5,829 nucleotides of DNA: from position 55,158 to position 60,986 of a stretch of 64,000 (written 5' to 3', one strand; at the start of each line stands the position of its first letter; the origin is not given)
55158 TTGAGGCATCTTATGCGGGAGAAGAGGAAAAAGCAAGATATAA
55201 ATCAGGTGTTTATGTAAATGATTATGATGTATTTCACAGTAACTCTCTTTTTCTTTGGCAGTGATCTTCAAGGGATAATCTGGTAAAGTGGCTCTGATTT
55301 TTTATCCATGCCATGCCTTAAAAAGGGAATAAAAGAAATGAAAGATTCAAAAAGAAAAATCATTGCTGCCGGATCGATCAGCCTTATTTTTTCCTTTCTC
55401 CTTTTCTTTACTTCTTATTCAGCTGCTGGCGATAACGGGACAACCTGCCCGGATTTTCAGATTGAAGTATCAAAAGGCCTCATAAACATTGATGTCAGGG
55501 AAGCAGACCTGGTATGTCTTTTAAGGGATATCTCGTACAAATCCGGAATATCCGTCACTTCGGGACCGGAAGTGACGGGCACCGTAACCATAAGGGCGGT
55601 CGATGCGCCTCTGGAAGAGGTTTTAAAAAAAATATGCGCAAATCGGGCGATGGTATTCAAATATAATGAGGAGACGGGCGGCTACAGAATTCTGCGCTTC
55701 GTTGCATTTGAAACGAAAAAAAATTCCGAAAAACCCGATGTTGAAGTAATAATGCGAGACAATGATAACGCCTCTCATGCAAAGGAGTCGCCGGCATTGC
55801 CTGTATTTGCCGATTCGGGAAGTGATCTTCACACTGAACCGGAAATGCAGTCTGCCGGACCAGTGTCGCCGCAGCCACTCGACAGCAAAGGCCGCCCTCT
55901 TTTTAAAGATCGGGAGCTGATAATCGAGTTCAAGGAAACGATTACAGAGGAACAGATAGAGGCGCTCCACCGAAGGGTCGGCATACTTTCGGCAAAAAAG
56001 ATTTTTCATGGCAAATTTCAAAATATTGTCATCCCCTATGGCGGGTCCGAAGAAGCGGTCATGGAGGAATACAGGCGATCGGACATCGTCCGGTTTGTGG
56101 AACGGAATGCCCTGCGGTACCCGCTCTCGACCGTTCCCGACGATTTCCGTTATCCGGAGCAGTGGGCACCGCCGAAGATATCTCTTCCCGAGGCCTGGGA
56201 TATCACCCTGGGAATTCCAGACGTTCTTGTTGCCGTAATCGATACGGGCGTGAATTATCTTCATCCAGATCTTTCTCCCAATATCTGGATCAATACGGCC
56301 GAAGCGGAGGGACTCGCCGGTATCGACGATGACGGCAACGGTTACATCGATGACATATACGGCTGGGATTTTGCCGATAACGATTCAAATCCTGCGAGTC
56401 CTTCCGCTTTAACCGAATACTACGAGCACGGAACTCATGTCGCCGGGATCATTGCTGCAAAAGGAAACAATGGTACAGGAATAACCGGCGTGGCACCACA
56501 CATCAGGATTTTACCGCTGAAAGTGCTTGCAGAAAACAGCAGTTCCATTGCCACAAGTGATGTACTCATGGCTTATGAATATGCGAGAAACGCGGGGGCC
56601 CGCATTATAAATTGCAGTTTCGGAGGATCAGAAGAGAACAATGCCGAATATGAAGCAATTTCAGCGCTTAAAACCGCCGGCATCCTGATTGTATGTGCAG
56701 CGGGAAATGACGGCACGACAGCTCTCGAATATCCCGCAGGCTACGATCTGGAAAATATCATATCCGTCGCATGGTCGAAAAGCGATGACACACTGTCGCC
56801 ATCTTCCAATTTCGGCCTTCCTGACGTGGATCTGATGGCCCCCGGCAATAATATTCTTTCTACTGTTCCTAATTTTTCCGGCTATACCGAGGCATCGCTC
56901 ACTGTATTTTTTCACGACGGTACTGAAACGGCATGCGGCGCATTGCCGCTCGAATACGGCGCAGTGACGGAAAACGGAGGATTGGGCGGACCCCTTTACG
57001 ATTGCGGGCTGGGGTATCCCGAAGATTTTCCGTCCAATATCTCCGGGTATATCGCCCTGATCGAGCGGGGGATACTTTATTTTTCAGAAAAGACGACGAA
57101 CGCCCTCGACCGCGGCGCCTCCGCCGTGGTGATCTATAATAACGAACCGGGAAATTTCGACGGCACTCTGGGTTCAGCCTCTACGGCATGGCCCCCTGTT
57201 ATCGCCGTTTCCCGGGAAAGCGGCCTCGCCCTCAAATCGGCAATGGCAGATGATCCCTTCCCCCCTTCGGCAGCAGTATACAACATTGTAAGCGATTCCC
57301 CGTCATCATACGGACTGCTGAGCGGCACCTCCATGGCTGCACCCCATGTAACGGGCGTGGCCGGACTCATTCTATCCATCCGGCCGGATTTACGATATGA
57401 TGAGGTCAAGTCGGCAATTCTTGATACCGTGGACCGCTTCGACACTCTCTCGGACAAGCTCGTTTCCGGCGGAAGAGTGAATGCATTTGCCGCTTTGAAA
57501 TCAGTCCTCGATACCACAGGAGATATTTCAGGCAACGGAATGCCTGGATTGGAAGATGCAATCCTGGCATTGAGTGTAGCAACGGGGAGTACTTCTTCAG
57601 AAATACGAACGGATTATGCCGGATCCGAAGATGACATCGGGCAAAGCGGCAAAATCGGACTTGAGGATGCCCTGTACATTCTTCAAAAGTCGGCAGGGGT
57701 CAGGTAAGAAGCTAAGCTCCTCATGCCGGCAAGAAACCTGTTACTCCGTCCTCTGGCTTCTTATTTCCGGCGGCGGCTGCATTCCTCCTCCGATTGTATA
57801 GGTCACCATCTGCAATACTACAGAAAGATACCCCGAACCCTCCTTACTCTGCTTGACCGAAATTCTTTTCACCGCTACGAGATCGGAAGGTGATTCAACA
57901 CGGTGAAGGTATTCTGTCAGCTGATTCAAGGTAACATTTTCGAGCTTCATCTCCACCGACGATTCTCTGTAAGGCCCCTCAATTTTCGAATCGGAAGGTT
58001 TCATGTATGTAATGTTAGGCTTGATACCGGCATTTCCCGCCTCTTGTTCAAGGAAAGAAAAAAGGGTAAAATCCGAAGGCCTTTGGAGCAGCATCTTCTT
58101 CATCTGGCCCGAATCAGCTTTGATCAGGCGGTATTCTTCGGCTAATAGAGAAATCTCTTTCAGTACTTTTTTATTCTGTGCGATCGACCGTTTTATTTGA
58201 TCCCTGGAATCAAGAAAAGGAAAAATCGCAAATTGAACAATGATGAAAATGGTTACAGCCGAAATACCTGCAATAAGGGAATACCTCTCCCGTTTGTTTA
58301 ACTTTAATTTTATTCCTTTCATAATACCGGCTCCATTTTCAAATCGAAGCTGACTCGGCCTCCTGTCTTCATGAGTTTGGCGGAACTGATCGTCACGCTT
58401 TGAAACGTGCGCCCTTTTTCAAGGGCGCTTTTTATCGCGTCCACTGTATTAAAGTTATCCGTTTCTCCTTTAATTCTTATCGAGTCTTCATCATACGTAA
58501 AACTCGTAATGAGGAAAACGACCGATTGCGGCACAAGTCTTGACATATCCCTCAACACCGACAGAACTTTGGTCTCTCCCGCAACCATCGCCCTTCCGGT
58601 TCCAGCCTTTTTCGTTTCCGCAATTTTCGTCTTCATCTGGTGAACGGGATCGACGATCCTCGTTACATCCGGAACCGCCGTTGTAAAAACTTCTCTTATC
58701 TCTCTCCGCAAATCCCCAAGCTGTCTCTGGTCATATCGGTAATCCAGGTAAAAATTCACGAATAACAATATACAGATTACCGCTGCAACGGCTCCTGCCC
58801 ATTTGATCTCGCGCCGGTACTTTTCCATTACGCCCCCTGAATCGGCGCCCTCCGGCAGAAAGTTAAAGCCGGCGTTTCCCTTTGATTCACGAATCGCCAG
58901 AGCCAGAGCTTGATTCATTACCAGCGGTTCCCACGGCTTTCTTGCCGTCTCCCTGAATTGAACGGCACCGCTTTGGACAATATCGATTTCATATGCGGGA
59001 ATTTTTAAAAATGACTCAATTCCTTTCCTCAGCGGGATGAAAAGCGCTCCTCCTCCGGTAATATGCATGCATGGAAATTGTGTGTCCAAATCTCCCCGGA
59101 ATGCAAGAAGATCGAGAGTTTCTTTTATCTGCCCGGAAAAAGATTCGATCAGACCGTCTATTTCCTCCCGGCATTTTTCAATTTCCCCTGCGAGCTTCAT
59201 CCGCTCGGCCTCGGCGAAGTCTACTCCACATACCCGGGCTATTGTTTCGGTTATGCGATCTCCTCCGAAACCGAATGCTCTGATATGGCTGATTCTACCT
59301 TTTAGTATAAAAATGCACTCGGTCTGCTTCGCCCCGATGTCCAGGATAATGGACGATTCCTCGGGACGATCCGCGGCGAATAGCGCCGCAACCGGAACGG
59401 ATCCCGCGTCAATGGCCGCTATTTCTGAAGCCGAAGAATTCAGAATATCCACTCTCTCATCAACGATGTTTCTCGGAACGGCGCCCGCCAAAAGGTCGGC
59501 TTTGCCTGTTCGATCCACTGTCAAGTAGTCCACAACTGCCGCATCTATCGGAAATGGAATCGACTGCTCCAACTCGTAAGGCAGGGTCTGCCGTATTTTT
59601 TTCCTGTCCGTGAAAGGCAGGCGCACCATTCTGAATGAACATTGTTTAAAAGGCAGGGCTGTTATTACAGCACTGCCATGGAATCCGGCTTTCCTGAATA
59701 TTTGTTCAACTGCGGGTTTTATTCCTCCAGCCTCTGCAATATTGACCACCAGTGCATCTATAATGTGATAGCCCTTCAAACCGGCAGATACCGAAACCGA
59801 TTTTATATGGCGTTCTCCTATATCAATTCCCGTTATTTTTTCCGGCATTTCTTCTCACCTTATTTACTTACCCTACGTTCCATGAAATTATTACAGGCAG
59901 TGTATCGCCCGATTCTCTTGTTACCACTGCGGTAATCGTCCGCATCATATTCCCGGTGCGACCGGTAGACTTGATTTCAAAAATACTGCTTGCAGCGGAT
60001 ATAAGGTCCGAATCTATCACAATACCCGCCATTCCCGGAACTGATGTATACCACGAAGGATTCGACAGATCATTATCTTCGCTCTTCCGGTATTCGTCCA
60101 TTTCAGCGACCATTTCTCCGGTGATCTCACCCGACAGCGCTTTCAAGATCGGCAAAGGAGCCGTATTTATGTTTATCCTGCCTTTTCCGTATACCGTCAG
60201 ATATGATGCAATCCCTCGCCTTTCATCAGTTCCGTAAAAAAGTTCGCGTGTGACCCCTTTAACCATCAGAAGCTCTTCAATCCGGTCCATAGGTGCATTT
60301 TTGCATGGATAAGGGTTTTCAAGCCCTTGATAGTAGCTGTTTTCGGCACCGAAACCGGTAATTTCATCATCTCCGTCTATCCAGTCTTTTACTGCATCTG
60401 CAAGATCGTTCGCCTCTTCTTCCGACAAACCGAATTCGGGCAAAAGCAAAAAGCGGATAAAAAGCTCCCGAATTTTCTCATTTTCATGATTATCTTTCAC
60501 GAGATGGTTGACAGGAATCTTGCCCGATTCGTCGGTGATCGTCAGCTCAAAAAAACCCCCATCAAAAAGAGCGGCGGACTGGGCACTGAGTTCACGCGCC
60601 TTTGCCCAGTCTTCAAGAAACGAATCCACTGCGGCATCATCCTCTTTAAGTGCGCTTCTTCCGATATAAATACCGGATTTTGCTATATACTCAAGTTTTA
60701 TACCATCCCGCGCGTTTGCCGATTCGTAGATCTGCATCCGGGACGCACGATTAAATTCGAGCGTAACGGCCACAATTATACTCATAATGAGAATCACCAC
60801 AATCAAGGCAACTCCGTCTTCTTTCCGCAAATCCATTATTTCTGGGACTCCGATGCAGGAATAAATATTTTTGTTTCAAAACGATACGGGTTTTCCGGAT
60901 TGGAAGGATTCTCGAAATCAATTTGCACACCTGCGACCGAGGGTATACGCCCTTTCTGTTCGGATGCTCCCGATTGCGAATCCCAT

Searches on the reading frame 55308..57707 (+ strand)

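Call 10: search_protein_families(library=pfam, proteins=[window:55308-57707:+], max_evalue=0.001)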
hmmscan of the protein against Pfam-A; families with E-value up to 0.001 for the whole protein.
window:55308-57707:+ (799 aa): 3 families
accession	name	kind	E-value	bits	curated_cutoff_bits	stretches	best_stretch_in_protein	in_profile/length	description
PF00082.27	Peptidase_S8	-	1.8e-52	178.9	21.8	2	305-520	3-221/288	Subtilase family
PF02225.27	PA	-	5.4e-13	49.3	23.9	1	562-642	4-95/95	PA domain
PF22148.1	Fervidolysin_NPro-like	-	6.5e-08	33.3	21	1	189-267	5-81/81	Fervidolysin N-terminal prodomain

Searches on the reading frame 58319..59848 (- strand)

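Call 10: search_protein_families(library=pfam, proteins=[window:58319-59848:-], max_evalue=0.001)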
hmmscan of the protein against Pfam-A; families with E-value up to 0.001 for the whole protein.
window:58319-59848:- (509 aa): 4 families
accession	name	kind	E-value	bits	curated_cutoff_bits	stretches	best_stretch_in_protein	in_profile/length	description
PF11104.14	PilM_2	-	5.9e-21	75.2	27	1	7-290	1-307/340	Type IV pilus assembly protein PilM;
PF14450.12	FtsA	-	2.8e-12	47.5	31.8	1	168-276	2-98/127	Cell division protein FtsA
PF12693.12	GspL_C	-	1.1e-10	42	29.6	1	354-478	13-132/158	GspL periplasmic domain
PF05137.18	PilN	-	4.7e-07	30.2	22.8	1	431-504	2-75/78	Fimbrial assembly protein (PilN)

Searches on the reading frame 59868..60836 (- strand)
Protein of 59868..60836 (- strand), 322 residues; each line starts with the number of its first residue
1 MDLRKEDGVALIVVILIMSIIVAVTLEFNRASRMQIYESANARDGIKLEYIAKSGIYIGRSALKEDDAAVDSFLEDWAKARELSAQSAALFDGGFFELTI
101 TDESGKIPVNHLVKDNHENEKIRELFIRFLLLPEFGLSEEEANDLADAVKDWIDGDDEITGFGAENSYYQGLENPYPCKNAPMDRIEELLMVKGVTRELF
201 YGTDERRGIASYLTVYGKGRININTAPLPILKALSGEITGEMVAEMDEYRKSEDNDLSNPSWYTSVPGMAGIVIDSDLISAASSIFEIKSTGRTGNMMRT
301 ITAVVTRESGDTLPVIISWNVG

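Call 68: search_protein_families(library=pfam, proteins=[window:59868-60836:-], max_evalue=0.0001)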
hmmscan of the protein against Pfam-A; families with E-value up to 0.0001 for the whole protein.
window:59868-60836:- (322 aa): 1 family
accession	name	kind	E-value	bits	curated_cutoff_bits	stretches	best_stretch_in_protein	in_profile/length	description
PF21687.3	T2SSK_1st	-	1.6e-19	71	26.2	1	106-200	2-95/107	Type II secretion system (T2SS), protein K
